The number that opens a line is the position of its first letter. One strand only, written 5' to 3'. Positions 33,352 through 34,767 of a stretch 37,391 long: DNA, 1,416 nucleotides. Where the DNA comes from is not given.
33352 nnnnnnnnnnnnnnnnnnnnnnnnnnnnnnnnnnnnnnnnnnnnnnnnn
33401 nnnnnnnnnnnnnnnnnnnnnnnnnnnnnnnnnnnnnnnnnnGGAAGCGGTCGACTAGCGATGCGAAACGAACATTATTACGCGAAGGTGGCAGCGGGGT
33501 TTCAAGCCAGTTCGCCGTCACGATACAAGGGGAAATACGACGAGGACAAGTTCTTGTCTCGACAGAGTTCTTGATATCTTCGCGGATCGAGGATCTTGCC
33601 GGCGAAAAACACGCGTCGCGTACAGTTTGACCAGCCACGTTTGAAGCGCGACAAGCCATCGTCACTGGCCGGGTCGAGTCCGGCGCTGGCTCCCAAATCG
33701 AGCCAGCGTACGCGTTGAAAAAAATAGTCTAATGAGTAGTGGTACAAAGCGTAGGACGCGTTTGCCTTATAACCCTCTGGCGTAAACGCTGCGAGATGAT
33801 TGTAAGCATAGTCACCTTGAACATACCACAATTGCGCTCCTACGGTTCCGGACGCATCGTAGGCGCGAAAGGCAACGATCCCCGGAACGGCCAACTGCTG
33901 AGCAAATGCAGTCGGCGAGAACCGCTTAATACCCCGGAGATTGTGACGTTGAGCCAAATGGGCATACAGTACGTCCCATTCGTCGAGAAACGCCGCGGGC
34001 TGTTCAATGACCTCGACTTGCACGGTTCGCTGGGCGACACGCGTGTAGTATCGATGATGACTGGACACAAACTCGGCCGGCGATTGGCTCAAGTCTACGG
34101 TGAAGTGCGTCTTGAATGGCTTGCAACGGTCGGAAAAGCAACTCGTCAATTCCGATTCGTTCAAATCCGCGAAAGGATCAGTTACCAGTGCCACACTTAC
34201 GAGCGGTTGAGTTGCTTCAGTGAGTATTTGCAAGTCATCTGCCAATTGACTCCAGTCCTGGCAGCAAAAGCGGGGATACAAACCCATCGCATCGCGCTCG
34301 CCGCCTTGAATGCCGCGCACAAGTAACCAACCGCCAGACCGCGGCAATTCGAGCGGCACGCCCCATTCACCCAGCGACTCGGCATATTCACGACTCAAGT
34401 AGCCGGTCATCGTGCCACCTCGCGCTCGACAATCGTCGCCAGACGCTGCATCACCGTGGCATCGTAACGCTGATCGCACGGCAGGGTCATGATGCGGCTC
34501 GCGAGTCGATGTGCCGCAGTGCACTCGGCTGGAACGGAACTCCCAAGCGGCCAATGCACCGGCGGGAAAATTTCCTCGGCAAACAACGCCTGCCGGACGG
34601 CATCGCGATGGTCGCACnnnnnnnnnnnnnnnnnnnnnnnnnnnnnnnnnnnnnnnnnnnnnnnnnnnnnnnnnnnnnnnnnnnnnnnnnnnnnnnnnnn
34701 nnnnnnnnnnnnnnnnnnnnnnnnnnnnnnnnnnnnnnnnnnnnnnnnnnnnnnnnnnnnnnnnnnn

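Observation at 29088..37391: Candidate undescribed glycosylation system: six sugar-tailoring genes bracketed by two paralogous TPR/GT41 transferases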

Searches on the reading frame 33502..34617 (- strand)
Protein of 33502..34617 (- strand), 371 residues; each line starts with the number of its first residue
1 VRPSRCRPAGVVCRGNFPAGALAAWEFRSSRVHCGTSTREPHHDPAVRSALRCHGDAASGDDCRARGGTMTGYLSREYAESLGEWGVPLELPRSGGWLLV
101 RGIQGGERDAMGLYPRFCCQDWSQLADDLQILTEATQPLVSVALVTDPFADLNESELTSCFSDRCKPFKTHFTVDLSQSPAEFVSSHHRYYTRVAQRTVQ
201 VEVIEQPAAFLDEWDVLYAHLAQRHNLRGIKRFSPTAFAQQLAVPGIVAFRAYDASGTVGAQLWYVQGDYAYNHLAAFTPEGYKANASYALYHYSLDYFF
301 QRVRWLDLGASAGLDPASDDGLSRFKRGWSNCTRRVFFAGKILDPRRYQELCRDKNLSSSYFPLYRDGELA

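Call 5: search_protein_families(library=pfam, proteins=[window:33502-34617:-], max_evalue=0.01)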
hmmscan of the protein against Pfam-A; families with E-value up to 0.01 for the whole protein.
window:33502-34617:- (371 aa): 1 family
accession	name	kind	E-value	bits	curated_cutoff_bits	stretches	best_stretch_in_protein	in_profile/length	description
PF13480.13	Acetyltransf_6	-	7.8e-05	23.3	22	1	195-311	14-137/143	Acetyltransferase (GNAT) domain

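Call 7: search_protein_families(library=ncbifam, proteins=[window:33502-34617:-], max_evalue=0.01)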
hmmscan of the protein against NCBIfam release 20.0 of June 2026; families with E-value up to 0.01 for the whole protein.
window:33502-34617:- (371 aa): 0 families

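Call 28: find_homologous_proteins(query=window:33502-34410:-)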
Query window:33502-34410:- (302 aa): 2014 proteins with E <= 0.001 among 3552 candidates; the best 120 are listed.
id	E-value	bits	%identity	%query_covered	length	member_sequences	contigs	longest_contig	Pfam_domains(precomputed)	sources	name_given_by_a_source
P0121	4.3e-207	704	100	100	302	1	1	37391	-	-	-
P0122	4.5e-142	491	69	100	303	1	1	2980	-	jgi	jgi:hypothetical protein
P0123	9.5e-142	490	69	100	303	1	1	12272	-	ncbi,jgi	jgi:hypothetical protein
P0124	8.8e-138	477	70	100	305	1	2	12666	-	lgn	-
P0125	1.2e-132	460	67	100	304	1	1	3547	PF13480.14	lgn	-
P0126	1.3e-128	446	65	100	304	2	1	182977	-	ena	-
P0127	1.6e-123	430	66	100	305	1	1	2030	-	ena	-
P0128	2.7e-123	429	61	100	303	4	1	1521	PF13480.14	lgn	-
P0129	9.5e-103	362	58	100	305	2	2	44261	-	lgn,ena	-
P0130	3.4e-102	360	56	100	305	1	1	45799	-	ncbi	-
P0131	8.0e-102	359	57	98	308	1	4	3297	PF13480.14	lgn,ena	-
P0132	6.6e-100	352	54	100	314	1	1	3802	PF13480.14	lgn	-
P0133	6.2e-99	349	55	100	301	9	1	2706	PF13480.14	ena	-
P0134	9.2e-98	345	55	100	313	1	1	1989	PF13480.14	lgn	-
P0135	2.7e-97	344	54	100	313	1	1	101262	PF13480.14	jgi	jgi:Acetyltransferase (GNAT) domain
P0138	8.0e-96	339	53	100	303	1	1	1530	PF13480.14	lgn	-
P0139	9.5e-96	339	54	100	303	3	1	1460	PF13480.14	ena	-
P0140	1.4e-95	338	55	100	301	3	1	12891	PF13480.14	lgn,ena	-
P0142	2.6e-95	337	54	100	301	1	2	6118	PF13480.14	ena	-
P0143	7.9e-95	336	53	99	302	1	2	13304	PF13480.14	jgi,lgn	jgi:hypothetical protein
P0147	2.3e-94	334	51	100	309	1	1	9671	PF13480.14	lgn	-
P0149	3.3e-94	334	50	100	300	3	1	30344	PF13480.14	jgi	jgi:hypothetical protein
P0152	6.6e-94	333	54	100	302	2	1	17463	PF13480.14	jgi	jgi:hypothetical protein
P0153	6.7e-94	332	52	99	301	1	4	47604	PF13480.14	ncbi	-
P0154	9.2e-94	332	51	99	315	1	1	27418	PF13480.14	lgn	-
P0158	2.3e-93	331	52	100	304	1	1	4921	PF13480.14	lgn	-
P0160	4.8e-93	330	52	100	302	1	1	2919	PF13480.14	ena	-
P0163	7.4e-93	329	54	100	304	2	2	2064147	PF13480.14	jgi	jgi:hypothetical protein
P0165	1.0e-92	329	50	100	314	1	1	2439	PF13480.14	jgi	jgi:hypothetical protein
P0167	1.3e-92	328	52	100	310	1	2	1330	PF13480.14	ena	-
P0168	2.0e-92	328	54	100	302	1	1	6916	PF13480.14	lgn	-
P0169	2.6e-92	327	49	100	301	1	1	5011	PF13480.14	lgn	-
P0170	2.7e-92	327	50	100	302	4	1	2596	PF13480.14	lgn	-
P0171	2.8e-92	327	52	99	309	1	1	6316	PF13480.14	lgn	-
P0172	3.3e-92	327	52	99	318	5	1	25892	PF13480.14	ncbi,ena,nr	ncbi:MAG TPA: GNAT family N-acetyltransferase [Pyrinomonadaceae bacterium]|nr:GNAT family N-acetyltr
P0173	3.3e-92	327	52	100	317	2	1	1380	PF13480.14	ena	-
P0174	3.4e-92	327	52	100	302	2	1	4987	PF13480.14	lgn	-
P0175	4.0e-92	327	52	100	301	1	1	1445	PF13480.14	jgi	jgi:hypothetical protein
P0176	4.0e-92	327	50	100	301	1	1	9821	PF13480.14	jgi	jgi:hypothetical protein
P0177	6.6e-92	326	51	100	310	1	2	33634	PF13480.14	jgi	jgi:Acetyltransferase (GNAT) domain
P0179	7.0e-92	326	51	100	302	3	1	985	PF13480.14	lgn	-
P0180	9.6e-92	325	51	100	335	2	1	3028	PF13480.14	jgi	jgi:GNAT acetyltransferase-like protein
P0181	1.0e-91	325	52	100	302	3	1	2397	PF13480.14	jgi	jgi:hypothetical protein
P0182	1.1e-91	325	53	100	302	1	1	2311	PF13480.14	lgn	-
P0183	1.3e-91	325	52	100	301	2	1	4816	PF13480.14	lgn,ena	-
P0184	1.8e-91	325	50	99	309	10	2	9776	PF13480.14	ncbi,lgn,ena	-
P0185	2.1e-91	324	50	100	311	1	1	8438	PF13480.14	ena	-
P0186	2.3e-91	324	51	100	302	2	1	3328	PF13480.14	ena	-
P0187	2.4e-91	324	50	100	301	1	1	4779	PF13480.14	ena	-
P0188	2.6e-91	324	52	100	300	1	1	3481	PF13480.14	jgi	jgi:hypothetical protein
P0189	2.9e-91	324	52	99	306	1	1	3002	PF13480.14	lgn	-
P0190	3.3e-91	324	53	100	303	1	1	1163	PF13480.14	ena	-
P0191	4.1e-91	323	54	99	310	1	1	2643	PF13480.14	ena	-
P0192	5.5e-91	323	51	100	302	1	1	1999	PF13480.14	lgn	-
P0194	1.2e-90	322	51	100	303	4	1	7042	PF13480.14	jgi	jgi:hypothetical protein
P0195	1.2e-90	322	51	100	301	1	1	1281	PF13480.14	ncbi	-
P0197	1.5e-90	321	52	99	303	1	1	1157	PF13480.14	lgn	-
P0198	1.6e-90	321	50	99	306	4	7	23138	PF13480.14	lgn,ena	-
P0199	1.6e-90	321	53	100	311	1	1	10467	PF13480.14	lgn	-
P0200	1.7e-90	321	52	100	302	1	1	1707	PF13480.14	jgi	jgi:Acetyltransferase (GNAT) domain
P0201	2.0e-90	321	52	100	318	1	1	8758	PF13480.14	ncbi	-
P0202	2.0e-90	321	51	100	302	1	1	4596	PF13480.14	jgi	jgi:hypothetical protein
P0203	2.0e-90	321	51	100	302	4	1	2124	PF13480.14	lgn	-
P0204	2.0e-90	321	51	100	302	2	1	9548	PF13480.14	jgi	jgi:hypothetical protein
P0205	2.2e-90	321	51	99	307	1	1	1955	PF13480.14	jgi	jgi:hypothetical protein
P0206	2.2e-90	321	53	100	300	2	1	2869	PF13480.14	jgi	-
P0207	2.4e-90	321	50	100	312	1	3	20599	PF13480.14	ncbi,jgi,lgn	jgi:hypothetical protein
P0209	2.7e-90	321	50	99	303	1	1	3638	PF13480.14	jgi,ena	-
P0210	2.7e-90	321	52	100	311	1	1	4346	PF13480.14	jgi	jgi:hypothetical protein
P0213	3.2e-90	320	51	100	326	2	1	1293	PF13480.14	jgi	jgi:hypothetical protein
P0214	3.6e-90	320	51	99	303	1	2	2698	PF13480.14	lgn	-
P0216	3.9e-90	320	52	100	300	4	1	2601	PF13480.14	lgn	-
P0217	4.1e-90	320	50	100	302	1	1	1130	PF13480.14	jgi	jgi:hypothetical protein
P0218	4.4e-90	320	53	95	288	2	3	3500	PF13480.14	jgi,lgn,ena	-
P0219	4.4e-90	320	53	98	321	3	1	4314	PF13480.14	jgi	jgi:hypothetical protein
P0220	5.0e-90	320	50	100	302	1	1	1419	PF13480.14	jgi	jgi:hypothetical protein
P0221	5.4e-90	320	52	100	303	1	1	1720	PF13480.14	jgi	jgi:hypothetical protein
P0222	5.6e-90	320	50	99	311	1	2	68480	PF13480.14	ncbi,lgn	ncbi:MAG: hypothetical protein Kow0063_09830 [Anaerolineae bacterium]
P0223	6.6e-90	319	51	100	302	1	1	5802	PF13480.14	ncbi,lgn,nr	ncbi:MAG: GNAT family N-acetyltransferase [Sedimentisphaerales bacterium]|nr:GNAT family N-acetyltra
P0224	7.7e-90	319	51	99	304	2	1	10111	PF13480.14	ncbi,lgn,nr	ncbi:MAG: GNAT family N-acetyltransferase [Acidobacteriota bacterium]|nr:GNAT family N-acetyltransfe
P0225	8.2e-90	319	50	100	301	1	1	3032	PF13480.14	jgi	jgi:hypothetical protein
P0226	8.7e-90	319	50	100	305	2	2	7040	PF13480.14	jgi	jgi:Acetyltransferase (GNAT) domain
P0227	1.0e-89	319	49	99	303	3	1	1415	PF13480.14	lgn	-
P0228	1.1e-89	319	50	100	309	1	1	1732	PF13480.14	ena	-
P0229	1.1e-89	319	50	100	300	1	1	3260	PF13480.14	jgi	-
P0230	1.2e-89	319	50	100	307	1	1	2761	PF13480.14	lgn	-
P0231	1.2e-89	318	51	99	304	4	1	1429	PF13480.14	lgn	-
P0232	1.3e-89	318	48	99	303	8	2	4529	PF13480.14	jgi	jgi:hypothetical protein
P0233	1.5e-89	318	50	100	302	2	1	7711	PF13480.14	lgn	-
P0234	1.6e-89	318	49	99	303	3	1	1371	PF13480.14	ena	-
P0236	1.8e-89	318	49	100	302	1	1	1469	PF13480.14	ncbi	-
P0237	2.1e-89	318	50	100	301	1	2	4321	PF13480.14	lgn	-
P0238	2.1e-89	318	51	100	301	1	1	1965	PF13480.14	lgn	-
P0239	2.6e-89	317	52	100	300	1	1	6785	PF13480.14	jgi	jgi:hypothetical protein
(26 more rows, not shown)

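Call 29: find_encoding_contigs(protein=P0126, flank=10000, max_places=2)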
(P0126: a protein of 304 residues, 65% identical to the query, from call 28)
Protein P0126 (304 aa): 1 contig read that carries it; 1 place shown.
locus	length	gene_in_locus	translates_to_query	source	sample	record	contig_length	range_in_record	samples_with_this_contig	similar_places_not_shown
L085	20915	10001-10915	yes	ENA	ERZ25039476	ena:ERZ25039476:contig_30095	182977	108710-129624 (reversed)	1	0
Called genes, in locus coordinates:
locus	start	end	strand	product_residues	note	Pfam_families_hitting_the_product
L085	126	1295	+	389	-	PF13784:Fic_N, PF02661:Fic, PF01022:HTH_5 (weak)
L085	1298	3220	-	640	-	PF00578:AhpC-TSA, PF08534:Redoxin (weak)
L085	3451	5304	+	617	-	-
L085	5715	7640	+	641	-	-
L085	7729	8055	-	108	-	PF03091:CutA1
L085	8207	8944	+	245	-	PF05401:NodS, PF13489:Methyltransf_23, PF13649:Methyltransf_25, PF08241:Methyltransf_11, PF08242:Methyltransf_12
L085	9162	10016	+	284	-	PF01041:DegT_DnrJ_EryC1 (weak)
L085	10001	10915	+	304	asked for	-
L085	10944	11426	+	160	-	PF13302:Acetyltransf_3, PF13420:Acetyltransf_4 (weak), PF13523:Acetyltransf_8 (weak), PF00583:Acetyltransf_1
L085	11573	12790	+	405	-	PF01041:DegT_DnrJ_EryC1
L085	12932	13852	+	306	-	-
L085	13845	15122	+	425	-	PF13844:Glyco_transf_41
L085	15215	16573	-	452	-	PF04734:Ceramidase_alk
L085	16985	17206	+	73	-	-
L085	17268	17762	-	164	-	PF00107:ADH_zinc_N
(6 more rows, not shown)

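Call 30: find_encoding_contigs(protein=P0123, flank=10000, max_places=2)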
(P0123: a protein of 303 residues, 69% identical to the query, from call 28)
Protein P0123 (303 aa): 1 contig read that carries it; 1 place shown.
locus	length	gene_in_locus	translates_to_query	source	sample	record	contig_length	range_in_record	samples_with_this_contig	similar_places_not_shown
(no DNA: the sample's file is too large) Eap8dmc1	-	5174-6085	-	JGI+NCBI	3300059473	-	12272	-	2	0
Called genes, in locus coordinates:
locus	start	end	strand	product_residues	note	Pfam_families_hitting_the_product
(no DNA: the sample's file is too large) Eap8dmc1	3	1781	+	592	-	?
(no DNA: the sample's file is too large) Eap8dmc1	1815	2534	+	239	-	PF05219:DREV (weak), PF05401:NodS (weak), PF13489:Methyltransf_23, PF08241:Methyltransf_11 (weak), PF08242:Methyltransf_12, PF13649:Methyltransf_25 (weak)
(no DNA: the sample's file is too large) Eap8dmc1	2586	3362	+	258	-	PF05721:PhyH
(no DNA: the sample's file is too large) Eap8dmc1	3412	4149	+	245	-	PF05401:NodS, PF13489:Methyltransf_23, PF13649:Methyltransf_25, PF13847:Methyltransf_31 (faint), PF08241:Methyltransf_11, PF08242:Methyltransf_12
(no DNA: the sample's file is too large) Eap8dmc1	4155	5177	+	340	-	-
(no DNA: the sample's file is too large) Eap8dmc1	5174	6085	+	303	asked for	-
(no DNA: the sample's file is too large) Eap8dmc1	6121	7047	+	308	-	PF01370:Epimerase, PF04321:RmlD_sub_bind, PF01073:3Beta_HSD (weak), PF16363:GDP_Man_Dehyd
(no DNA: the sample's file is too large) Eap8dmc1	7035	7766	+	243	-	PF02811:PHP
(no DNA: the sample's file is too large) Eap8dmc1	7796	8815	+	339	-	PF21360:PylC-like_N, PF02655:ATP-grasp_3, PF15632:ATPgrasp_Ter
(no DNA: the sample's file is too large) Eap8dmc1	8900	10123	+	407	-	PF01041:DegT_DnrJ_EryC1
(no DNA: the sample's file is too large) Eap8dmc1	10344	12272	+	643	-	?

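Call 43: predict_structure(alignment_id=A2)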
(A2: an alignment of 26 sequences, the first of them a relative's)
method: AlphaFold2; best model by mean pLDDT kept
length: 302 residues; sequences in the alignment: 26
mean_pLDDT: 93.5   pTM: 0.89
mean pLDDT of the five models: 93.5, 92.9, 92.5, 91.6, 83.6
residues with pLDDT >= 90: 250; 70-90: 47; 50-70: 5; < 50: 0
segments of 3 or more residues with pLDDT < 50: none
pLDDT, mean of each block of 10 residues (from residue 1): 95 94 97 93 94 96 96 96 92 95 96 96 98 95 92 83 79 96 97 97 96 97 98 96 82 93 96 97 87 90 68
secondary structure, 60 per line:
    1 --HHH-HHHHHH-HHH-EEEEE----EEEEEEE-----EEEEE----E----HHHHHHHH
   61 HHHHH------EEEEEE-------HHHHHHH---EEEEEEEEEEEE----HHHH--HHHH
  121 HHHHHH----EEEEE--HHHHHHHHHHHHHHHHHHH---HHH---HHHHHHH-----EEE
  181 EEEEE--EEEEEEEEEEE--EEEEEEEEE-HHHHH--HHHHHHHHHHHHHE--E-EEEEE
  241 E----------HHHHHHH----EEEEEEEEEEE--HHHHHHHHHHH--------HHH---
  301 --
elements in order: H7-12 E18-22 E27-33 E39-43 H53-65 E72-77 H85-91 E95-106 H111-114 H117-126 E131-135 H138-156 H166-172 E178-185 E188-198 E201-209 H211-215 H218-230 E236-241 H252-258 E263-273 H276-286
